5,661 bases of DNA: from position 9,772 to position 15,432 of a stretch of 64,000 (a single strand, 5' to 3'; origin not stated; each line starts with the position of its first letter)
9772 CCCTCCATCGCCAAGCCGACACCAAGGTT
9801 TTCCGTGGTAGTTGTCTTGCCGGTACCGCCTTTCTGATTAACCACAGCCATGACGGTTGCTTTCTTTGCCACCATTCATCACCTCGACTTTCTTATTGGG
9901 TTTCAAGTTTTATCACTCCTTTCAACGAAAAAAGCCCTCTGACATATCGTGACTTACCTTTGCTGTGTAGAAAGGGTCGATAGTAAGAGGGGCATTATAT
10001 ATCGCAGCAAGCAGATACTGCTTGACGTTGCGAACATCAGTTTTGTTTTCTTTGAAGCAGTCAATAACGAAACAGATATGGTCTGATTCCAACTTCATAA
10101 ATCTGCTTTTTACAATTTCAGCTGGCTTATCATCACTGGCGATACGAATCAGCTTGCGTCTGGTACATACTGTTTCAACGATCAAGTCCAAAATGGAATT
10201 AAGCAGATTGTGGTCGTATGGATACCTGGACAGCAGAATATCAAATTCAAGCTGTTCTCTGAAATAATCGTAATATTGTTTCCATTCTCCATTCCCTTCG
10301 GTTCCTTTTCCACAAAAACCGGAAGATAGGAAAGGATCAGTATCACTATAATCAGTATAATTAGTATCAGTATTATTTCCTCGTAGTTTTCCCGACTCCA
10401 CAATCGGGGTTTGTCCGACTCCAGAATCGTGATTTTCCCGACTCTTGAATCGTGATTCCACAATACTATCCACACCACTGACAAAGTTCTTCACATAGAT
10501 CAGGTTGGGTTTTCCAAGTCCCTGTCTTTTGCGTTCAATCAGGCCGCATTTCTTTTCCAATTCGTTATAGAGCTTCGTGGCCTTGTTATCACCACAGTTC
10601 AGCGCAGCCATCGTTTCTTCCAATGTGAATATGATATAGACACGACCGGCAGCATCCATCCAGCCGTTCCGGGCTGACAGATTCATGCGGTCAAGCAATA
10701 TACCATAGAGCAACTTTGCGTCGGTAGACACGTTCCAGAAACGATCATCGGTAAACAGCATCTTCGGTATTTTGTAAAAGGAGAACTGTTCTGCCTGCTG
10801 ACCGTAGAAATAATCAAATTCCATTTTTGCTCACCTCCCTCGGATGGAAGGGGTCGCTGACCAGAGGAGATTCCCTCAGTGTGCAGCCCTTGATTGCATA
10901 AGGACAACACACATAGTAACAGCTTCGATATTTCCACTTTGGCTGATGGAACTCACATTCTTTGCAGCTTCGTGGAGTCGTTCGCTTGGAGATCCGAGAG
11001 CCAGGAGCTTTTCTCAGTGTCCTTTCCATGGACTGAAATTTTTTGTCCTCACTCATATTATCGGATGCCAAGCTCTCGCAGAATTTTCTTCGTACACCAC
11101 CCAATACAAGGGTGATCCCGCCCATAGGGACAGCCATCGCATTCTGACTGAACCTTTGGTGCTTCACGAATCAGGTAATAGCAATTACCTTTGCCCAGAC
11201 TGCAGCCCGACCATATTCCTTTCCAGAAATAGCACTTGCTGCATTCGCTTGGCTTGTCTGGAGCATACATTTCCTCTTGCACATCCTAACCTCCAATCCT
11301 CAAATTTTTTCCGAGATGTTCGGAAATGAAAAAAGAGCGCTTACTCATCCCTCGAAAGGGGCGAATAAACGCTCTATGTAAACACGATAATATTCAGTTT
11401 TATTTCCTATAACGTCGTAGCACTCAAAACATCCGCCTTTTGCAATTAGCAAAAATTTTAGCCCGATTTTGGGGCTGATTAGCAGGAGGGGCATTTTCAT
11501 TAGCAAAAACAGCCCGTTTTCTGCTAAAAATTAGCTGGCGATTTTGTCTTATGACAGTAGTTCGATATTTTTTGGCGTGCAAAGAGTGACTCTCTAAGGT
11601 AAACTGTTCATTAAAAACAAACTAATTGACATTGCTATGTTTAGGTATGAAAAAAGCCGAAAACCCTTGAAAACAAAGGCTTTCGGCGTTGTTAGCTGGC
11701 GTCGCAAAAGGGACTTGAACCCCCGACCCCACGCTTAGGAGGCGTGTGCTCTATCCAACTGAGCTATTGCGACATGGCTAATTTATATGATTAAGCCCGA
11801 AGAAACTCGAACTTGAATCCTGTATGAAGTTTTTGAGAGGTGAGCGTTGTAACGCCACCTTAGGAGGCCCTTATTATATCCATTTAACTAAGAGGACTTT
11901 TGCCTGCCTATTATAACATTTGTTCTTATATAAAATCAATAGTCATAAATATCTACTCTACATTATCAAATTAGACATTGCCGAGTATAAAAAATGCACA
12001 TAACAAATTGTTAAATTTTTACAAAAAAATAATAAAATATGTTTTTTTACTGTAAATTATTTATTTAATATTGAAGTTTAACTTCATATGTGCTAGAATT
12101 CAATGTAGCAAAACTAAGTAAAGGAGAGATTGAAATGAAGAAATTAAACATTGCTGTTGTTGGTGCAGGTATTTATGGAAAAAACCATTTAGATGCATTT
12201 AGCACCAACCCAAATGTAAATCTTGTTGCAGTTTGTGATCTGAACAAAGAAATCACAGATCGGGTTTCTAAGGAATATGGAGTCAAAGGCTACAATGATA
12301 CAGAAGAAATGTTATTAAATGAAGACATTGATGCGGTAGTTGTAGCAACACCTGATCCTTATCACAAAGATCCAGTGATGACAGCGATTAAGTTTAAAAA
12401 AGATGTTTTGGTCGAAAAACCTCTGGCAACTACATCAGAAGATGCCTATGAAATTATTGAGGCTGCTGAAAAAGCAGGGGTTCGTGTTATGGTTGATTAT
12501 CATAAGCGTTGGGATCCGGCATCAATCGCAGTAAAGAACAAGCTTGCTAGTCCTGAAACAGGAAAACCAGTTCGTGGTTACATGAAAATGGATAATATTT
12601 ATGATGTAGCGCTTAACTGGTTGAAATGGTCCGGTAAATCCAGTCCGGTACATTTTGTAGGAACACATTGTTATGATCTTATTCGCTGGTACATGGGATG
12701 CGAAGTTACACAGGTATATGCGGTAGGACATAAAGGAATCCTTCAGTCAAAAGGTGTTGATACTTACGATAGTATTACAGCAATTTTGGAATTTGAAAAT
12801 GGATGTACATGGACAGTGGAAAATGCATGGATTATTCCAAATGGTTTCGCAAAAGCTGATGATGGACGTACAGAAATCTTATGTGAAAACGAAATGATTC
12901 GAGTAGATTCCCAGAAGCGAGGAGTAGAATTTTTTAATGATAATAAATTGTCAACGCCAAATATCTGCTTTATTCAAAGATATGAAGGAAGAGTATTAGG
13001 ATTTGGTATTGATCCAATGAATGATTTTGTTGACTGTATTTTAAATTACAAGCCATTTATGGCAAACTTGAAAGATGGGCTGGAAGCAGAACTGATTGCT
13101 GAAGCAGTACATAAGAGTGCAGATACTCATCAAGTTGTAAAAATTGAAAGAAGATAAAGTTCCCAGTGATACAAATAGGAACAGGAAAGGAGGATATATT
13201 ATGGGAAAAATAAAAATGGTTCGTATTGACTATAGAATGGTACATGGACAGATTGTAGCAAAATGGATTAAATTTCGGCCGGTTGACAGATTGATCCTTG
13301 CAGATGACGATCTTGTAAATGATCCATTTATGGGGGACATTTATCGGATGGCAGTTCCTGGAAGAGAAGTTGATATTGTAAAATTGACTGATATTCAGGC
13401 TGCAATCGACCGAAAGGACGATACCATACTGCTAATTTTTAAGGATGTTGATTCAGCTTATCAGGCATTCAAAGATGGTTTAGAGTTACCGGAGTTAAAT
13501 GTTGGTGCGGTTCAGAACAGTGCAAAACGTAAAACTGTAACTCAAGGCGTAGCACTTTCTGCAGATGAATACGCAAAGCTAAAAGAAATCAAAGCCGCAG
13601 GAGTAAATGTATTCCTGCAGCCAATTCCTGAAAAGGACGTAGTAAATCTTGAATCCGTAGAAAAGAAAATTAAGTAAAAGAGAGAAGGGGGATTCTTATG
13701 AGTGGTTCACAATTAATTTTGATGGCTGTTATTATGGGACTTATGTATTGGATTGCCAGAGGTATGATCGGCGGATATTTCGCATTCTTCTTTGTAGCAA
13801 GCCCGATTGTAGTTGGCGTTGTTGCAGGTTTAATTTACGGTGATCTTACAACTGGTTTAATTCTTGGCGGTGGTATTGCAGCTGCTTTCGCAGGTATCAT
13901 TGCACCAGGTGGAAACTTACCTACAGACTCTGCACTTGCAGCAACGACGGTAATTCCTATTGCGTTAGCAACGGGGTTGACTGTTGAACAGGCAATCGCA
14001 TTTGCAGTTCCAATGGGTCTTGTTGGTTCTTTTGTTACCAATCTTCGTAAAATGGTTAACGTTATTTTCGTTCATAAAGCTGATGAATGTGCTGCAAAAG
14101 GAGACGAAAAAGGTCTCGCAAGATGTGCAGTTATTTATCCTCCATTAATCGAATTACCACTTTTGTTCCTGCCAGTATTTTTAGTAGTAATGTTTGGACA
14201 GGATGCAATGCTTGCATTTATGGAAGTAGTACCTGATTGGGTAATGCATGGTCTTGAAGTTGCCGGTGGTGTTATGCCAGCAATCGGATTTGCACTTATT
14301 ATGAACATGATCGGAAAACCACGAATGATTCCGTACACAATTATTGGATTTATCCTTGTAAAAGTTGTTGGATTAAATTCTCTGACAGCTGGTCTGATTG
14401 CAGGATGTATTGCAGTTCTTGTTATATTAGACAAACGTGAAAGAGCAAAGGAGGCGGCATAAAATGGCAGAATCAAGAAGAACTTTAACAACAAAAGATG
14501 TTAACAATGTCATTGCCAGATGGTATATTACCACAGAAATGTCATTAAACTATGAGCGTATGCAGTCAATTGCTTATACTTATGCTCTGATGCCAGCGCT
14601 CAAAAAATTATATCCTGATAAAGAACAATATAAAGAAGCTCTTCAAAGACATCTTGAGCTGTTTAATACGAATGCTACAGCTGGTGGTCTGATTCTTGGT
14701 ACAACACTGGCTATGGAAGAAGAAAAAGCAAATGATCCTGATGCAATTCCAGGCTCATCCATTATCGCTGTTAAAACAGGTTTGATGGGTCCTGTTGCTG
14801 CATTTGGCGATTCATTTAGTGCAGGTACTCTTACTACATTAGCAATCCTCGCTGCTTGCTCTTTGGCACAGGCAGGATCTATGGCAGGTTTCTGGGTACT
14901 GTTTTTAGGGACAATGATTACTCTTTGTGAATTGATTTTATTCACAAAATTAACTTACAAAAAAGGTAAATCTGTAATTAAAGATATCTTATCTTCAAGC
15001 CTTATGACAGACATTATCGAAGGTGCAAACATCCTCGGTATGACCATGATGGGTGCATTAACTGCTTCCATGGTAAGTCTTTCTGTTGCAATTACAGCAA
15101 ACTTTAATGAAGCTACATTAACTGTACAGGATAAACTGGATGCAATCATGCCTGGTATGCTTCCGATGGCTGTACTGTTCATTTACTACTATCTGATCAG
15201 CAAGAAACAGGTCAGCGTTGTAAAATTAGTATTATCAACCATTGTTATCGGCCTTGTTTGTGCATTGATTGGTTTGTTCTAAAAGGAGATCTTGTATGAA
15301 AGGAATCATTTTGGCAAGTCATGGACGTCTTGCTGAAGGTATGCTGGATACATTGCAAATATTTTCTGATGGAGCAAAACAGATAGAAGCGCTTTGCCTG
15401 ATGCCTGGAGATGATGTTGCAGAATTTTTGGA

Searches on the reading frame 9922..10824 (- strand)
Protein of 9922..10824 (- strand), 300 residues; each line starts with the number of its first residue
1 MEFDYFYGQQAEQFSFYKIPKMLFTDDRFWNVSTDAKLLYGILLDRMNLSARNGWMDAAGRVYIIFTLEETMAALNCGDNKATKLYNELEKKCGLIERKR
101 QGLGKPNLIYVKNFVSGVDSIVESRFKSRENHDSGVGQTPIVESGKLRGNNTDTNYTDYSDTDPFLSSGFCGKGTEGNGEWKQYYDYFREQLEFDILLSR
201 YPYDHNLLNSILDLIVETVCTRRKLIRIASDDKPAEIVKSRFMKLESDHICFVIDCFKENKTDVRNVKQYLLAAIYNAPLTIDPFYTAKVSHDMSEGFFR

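Call 10: search_protein_families(library=pfam, proteins=[window:9922-10824:-])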
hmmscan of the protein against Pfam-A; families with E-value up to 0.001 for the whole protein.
window:9922-10824:- (300 aa): 2 families
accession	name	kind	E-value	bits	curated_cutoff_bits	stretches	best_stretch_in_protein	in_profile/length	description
PF19481.4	DUF6017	-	7.9e-46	156.4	27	1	177-297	28-148/148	Family of unknown function (DUF6017)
PF06970.17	RepA_N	-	3e-28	98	30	1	15-89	2-76/76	Replication initiator protein A (RepA) N-terminus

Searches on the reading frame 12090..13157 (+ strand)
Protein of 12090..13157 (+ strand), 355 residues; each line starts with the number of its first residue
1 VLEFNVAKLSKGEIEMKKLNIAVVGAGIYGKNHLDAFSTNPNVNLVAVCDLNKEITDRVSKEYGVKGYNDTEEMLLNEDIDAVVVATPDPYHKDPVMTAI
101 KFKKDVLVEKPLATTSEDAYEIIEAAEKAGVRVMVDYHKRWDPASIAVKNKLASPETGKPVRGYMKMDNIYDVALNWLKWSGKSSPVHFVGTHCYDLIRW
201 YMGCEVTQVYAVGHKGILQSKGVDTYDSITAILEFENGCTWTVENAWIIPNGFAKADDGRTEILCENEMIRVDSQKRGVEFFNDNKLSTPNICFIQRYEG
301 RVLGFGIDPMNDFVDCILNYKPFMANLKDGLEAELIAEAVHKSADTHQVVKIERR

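Call 10: search_protein_families(library=pfam, proteins=[window:12090-13157:+])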
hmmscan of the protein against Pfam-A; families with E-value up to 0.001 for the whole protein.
window:12090-13157:+ (355 aa): 5 families
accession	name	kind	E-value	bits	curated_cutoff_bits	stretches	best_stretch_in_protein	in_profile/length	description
PF01408.29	GFO_IDH_MocA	-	2.4e-31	109.3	24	1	19-137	1-120/120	Oxidoreductase family, NAD-binding Rossmann fold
PF22725.1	GFO_IDH_MocA_C3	-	6.9e-14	52.3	27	1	148-270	4-123/124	GFO/IDH/MocA C-terminal domain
PF02894.22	GFO_IDH_MocA_C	-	3.1e-09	37.4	22.9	1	176-352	31-218/218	Oxidoreductase family, C-terminal alpha/beta domain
PF03447.22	NAD_binding_3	-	1e-05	26.7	24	1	25-135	1-115/116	Homoserine dehydrogenase, NAD binding domain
PF17836.7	PglD_N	-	0.00069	20.6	23.4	0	20-86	1-64/78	PglD N-terminal domain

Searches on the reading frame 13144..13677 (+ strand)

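Call 10: search_protein_families(library=pfam, proteins=[window:13144-13677:+])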
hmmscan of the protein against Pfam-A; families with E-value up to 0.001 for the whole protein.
window:13144-13677:+ (177 aa): 1 family
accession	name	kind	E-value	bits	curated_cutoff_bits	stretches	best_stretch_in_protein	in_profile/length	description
PF03830.20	PTSIIB_sorb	-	3.5e-38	131.7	27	1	23-164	1-146/148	PTS system sorbose subfamily IIB component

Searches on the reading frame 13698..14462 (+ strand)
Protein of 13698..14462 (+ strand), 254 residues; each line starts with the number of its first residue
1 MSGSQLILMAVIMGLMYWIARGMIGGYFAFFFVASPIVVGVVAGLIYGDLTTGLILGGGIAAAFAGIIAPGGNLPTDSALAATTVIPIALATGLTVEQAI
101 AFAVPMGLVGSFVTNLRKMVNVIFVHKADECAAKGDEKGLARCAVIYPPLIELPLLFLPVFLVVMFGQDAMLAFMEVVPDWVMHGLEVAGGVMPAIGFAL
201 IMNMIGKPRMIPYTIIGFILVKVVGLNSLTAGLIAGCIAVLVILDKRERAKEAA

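Call 10: search_protein_families(library=pfam, proteins=[window:13698-14462:+])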
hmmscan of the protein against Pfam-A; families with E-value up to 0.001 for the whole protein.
window:13698-14462:+ (254 aa): 1 family
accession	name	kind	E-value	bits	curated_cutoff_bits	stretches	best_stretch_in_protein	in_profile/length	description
PF03609.19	EII-Sor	-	9.1e-65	218.8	26.3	1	8-240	2-232/233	PTS system sorbose-specific iic component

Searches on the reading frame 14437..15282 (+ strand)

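Call 10: search_protein_families(library=pfam, proteins=[window:14437-15282:+])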
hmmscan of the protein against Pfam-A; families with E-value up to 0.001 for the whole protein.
window:14437-15282:+ (281 aa): 1 family
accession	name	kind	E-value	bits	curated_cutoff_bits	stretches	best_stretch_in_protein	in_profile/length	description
PF03613.19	EIID-AGA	-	1.1e-86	290.7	25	1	17-281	2-265/265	PTS system mannose/fructose/sorbose family IID component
